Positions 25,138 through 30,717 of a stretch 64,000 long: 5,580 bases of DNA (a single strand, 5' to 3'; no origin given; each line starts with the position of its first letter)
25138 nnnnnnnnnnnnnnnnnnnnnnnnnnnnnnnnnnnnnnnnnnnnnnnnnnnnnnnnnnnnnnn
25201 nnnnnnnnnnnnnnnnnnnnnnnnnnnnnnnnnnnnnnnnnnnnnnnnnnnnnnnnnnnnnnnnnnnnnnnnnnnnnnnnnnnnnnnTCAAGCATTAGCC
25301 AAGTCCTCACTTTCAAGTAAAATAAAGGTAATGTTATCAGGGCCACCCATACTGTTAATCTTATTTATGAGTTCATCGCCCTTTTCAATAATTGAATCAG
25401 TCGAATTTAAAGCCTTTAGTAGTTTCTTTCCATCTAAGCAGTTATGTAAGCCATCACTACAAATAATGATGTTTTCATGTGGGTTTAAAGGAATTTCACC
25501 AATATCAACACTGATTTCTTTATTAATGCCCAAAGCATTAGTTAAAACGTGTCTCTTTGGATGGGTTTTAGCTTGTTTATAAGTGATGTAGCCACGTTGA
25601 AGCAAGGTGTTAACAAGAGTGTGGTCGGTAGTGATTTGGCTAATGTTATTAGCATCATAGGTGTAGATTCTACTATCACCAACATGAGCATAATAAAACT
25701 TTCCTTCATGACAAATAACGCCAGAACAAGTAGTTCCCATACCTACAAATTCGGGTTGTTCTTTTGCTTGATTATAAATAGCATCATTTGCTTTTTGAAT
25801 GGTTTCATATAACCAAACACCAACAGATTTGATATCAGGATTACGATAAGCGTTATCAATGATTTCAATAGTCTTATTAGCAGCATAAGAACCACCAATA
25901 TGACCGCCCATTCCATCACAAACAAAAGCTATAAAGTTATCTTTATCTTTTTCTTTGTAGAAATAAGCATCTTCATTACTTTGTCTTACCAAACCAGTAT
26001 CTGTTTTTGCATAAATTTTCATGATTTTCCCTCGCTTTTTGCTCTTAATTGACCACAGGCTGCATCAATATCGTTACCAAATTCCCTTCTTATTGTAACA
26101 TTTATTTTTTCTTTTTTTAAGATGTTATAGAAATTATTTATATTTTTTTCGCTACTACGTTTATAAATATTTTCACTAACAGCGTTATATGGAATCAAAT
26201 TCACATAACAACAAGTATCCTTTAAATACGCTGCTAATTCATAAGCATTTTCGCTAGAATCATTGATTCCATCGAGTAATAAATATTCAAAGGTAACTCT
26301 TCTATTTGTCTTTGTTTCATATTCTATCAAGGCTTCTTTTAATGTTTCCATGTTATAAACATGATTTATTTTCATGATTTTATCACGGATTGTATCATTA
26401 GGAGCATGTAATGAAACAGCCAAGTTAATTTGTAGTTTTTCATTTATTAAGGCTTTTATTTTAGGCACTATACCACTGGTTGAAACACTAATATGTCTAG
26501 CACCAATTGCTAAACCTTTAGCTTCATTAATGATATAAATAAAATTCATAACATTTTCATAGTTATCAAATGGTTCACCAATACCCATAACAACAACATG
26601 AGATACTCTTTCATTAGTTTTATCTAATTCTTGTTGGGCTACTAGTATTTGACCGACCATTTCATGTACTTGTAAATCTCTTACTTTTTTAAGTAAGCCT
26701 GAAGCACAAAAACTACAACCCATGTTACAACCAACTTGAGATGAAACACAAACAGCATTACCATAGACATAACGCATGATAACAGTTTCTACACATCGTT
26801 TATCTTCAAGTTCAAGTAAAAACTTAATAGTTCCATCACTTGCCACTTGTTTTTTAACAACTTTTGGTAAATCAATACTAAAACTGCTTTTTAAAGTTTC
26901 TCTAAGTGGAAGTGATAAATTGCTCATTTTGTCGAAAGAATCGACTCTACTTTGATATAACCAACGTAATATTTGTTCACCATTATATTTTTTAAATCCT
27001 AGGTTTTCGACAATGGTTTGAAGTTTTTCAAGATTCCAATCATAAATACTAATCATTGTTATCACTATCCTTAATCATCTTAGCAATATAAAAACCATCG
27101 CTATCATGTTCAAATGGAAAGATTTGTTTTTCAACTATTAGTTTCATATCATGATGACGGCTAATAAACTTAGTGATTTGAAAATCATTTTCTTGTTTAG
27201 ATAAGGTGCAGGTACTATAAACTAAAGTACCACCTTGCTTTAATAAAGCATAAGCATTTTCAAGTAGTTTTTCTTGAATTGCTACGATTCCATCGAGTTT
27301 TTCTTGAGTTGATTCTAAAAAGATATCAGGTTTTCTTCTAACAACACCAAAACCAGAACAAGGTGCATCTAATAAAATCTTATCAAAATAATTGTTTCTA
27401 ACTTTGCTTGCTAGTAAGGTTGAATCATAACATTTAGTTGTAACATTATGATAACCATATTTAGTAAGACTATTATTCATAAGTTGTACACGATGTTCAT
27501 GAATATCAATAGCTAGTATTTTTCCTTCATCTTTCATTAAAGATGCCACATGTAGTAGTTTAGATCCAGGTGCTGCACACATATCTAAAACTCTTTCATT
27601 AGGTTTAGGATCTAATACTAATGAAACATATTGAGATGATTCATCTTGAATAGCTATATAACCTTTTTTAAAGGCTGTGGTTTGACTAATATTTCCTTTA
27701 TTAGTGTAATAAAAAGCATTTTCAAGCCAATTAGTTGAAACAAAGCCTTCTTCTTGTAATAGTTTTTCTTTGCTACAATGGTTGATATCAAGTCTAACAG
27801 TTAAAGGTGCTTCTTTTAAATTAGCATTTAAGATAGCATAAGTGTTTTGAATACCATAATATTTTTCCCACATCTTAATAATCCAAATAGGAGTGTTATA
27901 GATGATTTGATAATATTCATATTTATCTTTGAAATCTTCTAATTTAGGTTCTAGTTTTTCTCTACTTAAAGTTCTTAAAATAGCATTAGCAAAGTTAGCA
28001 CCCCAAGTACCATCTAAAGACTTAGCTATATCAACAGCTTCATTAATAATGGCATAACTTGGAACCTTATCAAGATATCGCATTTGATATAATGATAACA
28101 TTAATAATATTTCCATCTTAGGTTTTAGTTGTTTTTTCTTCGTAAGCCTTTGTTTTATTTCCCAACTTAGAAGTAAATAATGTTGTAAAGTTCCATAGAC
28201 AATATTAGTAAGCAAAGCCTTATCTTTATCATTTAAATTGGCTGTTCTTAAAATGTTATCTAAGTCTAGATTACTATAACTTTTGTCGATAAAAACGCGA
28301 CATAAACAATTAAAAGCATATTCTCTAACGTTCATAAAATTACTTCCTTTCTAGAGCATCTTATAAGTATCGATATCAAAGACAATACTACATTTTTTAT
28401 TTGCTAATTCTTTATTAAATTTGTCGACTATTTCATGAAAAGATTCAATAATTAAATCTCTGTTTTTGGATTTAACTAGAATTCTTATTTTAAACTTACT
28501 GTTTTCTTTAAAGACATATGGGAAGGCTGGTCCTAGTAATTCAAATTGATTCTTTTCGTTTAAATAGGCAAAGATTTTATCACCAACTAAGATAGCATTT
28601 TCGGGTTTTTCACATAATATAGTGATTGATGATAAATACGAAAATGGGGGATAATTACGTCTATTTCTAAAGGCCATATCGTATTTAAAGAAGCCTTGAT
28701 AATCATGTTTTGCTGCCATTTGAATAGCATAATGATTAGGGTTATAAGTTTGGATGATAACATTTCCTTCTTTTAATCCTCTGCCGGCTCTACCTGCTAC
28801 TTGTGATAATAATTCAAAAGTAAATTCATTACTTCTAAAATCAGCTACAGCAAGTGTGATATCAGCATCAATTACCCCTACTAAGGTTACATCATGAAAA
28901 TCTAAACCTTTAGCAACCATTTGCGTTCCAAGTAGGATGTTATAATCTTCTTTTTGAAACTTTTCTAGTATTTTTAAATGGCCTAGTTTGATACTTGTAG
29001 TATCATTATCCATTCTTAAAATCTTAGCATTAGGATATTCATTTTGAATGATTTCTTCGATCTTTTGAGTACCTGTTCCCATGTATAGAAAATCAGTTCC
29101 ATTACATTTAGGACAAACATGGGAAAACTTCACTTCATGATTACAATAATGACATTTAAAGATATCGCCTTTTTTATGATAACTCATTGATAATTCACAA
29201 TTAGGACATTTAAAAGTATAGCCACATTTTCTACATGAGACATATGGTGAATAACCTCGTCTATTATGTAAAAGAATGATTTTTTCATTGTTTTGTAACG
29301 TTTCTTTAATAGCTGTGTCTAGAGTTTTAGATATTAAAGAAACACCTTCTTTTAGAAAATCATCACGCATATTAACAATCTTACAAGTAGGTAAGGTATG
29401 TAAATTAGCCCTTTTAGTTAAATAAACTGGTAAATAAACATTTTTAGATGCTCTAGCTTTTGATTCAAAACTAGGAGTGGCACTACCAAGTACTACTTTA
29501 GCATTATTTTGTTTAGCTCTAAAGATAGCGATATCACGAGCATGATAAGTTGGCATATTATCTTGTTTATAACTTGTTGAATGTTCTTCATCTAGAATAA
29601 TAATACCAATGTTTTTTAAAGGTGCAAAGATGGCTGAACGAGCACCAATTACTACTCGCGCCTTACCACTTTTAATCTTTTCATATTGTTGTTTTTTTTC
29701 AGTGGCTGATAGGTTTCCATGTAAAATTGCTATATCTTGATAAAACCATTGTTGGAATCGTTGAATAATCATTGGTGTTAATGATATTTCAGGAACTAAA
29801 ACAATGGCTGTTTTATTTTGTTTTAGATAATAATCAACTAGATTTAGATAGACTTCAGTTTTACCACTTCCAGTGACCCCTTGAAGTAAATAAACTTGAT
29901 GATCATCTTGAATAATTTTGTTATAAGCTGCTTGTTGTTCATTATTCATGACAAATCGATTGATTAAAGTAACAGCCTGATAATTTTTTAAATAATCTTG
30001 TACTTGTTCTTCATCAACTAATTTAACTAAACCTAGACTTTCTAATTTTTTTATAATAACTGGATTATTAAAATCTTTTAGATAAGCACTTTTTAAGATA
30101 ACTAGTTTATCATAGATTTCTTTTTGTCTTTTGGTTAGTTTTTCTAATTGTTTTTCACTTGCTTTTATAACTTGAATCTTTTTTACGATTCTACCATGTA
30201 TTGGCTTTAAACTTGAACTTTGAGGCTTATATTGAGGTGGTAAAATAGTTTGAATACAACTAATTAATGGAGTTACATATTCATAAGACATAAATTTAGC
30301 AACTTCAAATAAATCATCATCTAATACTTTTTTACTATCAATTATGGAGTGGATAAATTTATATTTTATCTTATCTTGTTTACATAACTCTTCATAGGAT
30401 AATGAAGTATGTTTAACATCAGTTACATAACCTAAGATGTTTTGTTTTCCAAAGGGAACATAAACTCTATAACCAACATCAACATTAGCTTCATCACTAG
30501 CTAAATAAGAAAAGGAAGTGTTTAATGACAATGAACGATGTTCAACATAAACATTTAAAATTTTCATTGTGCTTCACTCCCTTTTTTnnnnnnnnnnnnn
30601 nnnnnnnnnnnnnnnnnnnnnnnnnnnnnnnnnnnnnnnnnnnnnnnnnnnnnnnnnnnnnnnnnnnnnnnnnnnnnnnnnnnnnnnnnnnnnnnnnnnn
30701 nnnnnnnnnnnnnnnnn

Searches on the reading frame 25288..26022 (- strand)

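Call 46: search_protein_families(library=pfam, proteins=[window:25288-26022:-], max_evalue=0.00001)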
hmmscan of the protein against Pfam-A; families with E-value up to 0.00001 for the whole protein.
window:25288-26022:- (244 aa): 3 families
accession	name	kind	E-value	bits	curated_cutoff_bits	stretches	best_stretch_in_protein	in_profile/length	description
PF13672.11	PP2C_2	-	8.9e-14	52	24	1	14-200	10-182/209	Protein phosphatase 2C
PF00481.26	PP2C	-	4.4e-12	46.6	20.3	1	13-137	12-143/255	Protein phosphatase 2C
PF07228.17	SpoIIE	-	2.8e-07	31.1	25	0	27-236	2-189/192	Stage II sporulation protein E (SpoIIE)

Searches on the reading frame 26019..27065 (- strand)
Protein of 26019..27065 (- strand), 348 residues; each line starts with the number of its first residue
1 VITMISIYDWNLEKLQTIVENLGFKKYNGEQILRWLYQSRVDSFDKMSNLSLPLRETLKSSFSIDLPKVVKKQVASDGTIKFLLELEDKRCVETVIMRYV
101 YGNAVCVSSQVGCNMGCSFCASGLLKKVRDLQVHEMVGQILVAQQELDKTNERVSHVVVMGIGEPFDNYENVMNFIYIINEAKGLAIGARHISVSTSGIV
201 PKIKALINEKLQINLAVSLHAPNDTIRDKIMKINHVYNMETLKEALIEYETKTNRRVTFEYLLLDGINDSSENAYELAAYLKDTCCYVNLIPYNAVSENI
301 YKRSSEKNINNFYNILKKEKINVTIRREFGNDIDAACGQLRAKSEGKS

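Call 46: search_protein_families(library=pfam, proteins=[window:26019-27065:-], max_evalue=0.00001)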
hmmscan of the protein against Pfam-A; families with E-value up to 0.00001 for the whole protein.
window:26019-27065:- (348 aa): 2 families
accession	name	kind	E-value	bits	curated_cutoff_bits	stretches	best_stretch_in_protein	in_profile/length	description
PF04055.27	Radical_SAM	-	5.6e-16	59.6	29.5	1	108-277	2-165/166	Radical SAM superfamily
PF21016.3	RlmN_N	-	2.5e-15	56.4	24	1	7-64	3-60/60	Ribosomal RNA large subunit methyltransferase N-terminal domain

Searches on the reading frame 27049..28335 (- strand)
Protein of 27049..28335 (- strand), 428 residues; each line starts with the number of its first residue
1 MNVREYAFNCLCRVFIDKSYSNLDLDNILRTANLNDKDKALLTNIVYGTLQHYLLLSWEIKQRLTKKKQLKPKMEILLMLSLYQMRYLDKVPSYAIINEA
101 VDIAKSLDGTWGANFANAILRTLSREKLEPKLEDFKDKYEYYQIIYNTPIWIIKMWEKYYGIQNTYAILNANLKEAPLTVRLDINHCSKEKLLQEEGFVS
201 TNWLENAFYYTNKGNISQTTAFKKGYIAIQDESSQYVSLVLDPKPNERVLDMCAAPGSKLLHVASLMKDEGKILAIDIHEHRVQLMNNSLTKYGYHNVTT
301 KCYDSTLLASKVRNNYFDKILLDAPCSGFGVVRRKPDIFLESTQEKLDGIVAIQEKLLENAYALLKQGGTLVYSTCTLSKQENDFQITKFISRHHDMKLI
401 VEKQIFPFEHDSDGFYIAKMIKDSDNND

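Call 46: search_protein_families(library=pfam, proteins=[window:27049-28335:-], max_evalue=0.00001)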
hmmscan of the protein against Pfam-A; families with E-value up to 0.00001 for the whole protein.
window:27049-28335:- (428 aa): 4 families
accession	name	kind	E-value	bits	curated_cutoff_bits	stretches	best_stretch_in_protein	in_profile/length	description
PF01189.24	Methyltr_RsmB-F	-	2.8e-52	177.7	27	1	239-420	2-198/199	16S rRNA methyltransferase RsmB/F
PF01029.23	NusB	-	3.3e-29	102.4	23.1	1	1-125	1-133/133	NusB family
PF13847.12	Methyltransf_31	-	1.5e-11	44.6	27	1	244-379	2-114/145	Methyltransferase domain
PF22458.1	RsmF-B_ferredox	-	2.4e-07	31.2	27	1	149-195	2-47/74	Methyltr_RsmF/B-like, ferredoxin-like domain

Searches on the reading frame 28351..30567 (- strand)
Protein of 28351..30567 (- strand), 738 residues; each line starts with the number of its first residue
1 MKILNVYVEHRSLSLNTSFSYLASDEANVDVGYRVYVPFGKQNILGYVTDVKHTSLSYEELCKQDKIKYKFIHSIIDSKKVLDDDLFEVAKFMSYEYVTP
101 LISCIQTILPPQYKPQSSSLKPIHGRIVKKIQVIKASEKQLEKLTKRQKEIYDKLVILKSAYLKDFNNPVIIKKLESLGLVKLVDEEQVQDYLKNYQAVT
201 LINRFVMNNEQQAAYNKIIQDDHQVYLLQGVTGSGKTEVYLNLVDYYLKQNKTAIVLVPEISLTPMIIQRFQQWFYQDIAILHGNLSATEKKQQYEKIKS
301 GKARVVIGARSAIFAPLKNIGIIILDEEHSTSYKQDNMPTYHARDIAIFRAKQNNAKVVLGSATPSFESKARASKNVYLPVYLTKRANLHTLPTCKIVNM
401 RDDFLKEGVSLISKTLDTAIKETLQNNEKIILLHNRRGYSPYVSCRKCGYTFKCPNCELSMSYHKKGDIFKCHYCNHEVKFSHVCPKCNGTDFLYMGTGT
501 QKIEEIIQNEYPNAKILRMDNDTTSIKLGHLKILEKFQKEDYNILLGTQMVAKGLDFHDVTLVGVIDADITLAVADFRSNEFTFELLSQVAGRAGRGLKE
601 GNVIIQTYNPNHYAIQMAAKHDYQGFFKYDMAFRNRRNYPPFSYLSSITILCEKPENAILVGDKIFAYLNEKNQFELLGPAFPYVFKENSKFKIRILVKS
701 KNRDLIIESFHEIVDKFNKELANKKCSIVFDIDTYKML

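Call 46: search_protein_families(library=pfam, proteins=[window:28351-30567:-], max_evalue=0.00001)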
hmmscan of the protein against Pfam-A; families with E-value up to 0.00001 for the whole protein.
window:28351-30567:- (738 aa): 6 families
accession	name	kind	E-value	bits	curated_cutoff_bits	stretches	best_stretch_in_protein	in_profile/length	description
PF00270.35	DEAD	-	5.2e-20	72.3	26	1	210-368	3-162/167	DEAD/DEAH box helicase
PF17764.6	PriA_3primeBD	-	2e-19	69.7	22.7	1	13-110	6-96/96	3'DNA-binding domain (3'BD)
PF04851.21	ResIII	-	2e-18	67.3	22.5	1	206-366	3-163/164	Type III restriction enzyme, res subunit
PF00271.37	Helicase_C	-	1.4e-14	54.7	23.5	1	490-596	15-108/110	Helicase conserved C-terminal domain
PF18074.6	PriA_C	-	1.3e-09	39.2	26.9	1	641-733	1-94/95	Primosomal protein N C-terminal domain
PF18319.7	Zn_ribbon_PriA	-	3.1e-08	33.9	26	1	454-478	1-25/27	PriA DNA helicase Cys-rich region (CRR) domain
